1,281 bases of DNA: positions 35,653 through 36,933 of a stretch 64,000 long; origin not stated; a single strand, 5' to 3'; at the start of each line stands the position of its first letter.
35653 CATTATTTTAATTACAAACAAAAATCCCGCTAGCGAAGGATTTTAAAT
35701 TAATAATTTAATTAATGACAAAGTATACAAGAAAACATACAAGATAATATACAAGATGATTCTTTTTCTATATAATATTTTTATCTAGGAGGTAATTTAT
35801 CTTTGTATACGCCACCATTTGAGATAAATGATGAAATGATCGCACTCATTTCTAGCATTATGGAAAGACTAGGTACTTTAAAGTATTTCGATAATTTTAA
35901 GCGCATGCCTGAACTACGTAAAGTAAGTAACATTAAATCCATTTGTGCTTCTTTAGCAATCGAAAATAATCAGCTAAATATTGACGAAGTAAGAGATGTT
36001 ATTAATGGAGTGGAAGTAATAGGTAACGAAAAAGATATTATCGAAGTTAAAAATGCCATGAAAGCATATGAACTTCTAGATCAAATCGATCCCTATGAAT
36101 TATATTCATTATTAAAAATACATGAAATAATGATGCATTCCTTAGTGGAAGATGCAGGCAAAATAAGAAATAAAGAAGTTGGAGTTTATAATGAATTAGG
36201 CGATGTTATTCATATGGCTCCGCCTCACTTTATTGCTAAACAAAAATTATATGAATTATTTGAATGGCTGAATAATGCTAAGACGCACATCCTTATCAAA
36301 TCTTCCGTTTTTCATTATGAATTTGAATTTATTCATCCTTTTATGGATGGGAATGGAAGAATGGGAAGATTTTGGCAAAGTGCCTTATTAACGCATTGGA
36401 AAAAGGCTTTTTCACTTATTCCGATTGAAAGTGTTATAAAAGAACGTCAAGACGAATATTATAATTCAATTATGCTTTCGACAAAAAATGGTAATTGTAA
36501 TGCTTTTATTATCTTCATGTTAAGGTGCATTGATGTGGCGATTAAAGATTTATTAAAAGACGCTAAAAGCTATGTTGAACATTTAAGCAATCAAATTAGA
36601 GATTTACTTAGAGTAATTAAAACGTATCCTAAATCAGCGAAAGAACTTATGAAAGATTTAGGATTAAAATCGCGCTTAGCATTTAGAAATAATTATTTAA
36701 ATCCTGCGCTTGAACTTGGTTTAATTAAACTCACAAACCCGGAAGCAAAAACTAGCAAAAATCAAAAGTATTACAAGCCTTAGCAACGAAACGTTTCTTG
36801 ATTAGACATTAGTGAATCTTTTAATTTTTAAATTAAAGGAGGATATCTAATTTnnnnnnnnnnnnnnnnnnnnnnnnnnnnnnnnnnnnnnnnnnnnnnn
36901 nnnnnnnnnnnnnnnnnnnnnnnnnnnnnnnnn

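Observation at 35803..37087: Class II Fic protein followed by a 77-aa protein built from four 15-aa tandem repeats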

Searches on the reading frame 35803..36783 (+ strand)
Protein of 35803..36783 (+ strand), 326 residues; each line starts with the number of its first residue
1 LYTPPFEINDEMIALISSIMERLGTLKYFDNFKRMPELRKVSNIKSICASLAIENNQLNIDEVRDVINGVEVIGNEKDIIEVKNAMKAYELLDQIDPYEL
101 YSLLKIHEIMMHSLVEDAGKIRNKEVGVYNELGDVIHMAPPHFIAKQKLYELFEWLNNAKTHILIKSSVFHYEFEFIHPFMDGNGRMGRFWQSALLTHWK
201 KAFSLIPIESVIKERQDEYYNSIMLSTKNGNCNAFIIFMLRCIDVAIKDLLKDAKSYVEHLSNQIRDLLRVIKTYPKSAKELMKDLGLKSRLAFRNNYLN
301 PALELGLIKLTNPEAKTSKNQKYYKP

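Call 3: search_protein_families(library=pfam, proteins=[window:35803-36783:+], max_evalue=1)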
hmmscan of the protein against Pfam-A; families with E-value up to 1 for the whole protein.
window:35803-36783:+ (326 aa): 2 families
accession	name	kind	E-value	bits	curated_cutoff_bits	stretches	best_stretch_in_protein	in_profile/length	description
PF02661.23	Fic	-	4.5e-19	69.5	24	1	101-196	5-93/93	Fic/DOC family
PF21247.3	Fic-like_C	-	1.7e-18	66.7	27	1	263-323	1-61/64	Filamentation induced by cAMP protein Fic-like, C-terminal domain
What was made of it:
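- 36589..36771 (+): C-terminal Fic-like_C winged-helix domain, aa 263-323. PF21247 E=1.7e-18 (call 3)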

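Call 6: search_protein_families(library=ncbifam, proteins=[window:35803-36783:+], max_evalue=1)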
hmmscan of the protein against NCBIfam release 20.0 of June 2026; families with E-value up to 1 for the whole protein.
window:35803-36783:+ (326 aa): 5 families
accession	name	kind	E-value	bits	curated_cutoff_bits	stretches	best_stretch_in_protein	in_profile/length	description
NF046030.1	ProtAdlyltaseSoFic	equivalog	6.8e-17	61.5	550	1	133-291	146-319/361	protein adenylyltransferase Fic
NF046029.1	ProtAdlyltaseNmFic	equivalog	5.3e-08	32.8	230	1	78-199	5-118/177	protein adenylyltransferase Fic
TIGR02613.1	mob_myst_B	hypoth_equivalog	0.00057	19.8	124.4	1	151-198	96-143/186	mobile mystery protein B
NF007672.0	PRK10347.1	equivalog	0.03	14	181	1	100-199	56-156/200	putative adenosine monophosphate-protein transferase Fic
NF047629.1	SulfCarrDsrE2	equivalog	0.13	12.5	210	0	104-157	80-131/159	sulfur carrier protein DsrE2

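Call 18: search_protein_families(library=padloc, proteins=[window:35803-36783:+], max_evalue=0.01)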
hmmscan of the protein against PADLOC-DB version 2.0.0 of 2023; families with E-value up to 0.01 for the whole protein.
window:35803-36783:+ (326 aa): 9 families
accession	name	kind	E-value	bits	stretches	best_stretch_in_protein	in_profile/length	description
PDLC03963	SoFic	-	3.9e-42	142.9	1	5-286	16-302/361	-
PDLC04837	PDC-S04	-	1.5e-16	58.4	1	50-244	33-225/234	-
PDLC04836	PDC-S04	-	3.5e-16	57.1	1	50-190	33-181/244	-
PDLC04966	PDC-S24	-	9.2e-15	52.4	1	96-222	230-364/497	-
PDLC04840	PDC-S04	-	2.7e-13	48.2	1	49-192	18-170/227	-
PDLC04839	PDC-S04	-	6.3e-12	43.6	1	82-226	39-186/205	-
PDLC04838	PDC-S04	-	1.3e-09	36.1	1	85-204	50-170/209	-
PDLC04841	PDC-S04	-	1.4e-09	36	1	76-202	113-234/292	-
PDLC04842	PDC-S04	-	8.3e-09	33.5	1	76-198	18-132/202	-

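Call 76: search_solved_structures(query=window:35803-36780:+, max_evalue=0.00001, show_alignments=1)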
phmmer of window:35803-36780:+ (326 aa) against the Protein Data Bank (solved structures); distinct sequences matched with E-value up to 0.00001: 25.
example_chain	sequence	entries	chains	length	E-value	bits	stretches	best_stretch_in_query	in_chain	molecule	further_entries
4rgl_A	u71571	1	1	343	3.1e-74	253.4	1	2-323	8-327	Filamentation induced by cAMP protein Fic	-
6i7j_A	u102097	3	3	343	4.3e-16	62.4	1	44-255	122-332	Adenosine monophosphate-protein transferase FICD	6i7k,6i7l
6i7h_A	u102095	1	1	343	4.5e-16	62.4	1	44-255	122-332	Adenosine monophosphate-protein transferase FICD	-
6i7g_A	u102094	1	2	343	4.7e-16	62.3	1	44-255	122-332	Adenosine monophosphate-protein transferase FICD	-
4u04_A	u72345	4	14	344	4.7e-16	62.3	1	44-255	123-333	Adenosine monophosphate-protein transferase FICD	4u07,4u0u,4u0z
6i7i_A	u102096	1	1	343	5.4e-16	62.1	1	44-255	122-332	Adenosine monophosphate-protein transferase FICD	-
6zmd_B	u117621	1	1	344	2.4e-15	60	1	44-255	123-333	Protein adenylyltransferase FICD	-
4u0s_A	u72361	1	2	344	4.2e-15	59.2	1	44-255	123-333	Adenosine monophosphate-protein transferase FICD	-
9yz5_A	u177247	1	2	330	9.1e-15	58.1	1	44-251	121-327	Protein adenylyltransferase FICD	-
7b7z_A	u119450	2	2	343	1.1e-14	57.9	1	44-255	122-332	Protein adenylyltransferase FICD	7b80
7cb8_A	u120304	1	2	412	5.2e-13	52.3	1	48-237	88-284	Fic-domain containing protein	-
9vjc_A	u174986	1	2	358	1.2e-11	47.9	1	163-248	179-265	Protein adenylyltransferase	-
4x2c_A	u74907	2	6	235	1.6e-11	47.4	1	131-235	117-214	Fic family protein putative filamentation induced by cAMP protein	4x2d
4x2e_A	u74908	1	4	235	1.6e-11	47.4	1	131-235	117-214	Fic family protein putative filamentation induced by cAMP protein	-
5jj6_A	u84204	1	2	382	4.5e-11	45.9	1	14-259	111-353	Adenosine monophosphate-protein transferase FICD homolog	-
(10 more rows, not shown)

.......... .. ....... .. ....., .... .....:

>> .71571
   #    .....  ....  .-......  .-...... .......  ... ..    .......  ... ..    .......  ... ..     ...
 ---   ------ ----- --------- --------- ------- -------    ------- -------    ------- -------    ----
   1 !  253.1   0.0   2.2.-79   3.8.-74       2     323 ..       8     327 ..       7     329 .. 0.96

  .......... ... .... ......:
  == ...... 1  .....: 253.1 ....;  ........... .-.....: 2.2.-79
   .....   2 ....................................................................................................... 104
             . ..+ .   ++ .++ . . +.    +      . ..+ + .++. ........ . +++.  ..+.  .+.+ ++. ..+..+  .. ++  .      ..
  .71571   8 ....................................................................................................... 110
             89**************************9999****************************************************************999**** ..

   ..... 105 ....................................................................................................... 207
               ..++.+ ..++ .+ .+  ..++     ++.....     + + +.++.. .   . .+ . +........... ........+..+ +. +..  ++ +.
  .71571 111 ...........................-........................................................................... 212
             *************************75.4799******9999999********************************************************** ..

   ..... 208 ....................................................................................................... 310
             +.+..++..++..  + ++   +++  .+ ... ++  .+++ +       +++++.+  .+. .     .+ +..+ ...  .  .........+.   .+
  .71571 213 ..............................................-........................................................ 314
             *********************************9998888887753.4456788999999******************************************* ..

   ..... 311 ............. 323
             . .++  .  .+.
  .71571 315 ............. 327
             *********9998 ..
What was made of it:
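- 35803..36783 (+): Class II (SoFic-like) Fic AMP-transferase, 326 aa; independent defence-type gene. Pfam Fic plus Fic-like_C (call 3); PADLOC SoFic E=3.9e-42 (call 18); PDB 4RGL E=3e-74 over residues 2-323 (call 76)
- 35950..35967 (+): In-cis inhibitory motif SLAIEN, fitting (S/T)xxxE(G/N), aa 50-55. Conserved as SLAIEN in the 4RGL alignment (call 76).
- On Class II Fic (in-cis inhibition): The motif is conserved in the alignment to 4RGL (call 76).
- Closest known: SoFic / class II Fic AMP-transferases. Same: It matches 4RGL over its full length and the PADLOC SoFic model (calls 3, 18, 76).
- Checked: Full-length match to PDB 4RGL, E=3e-74 (call 76).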
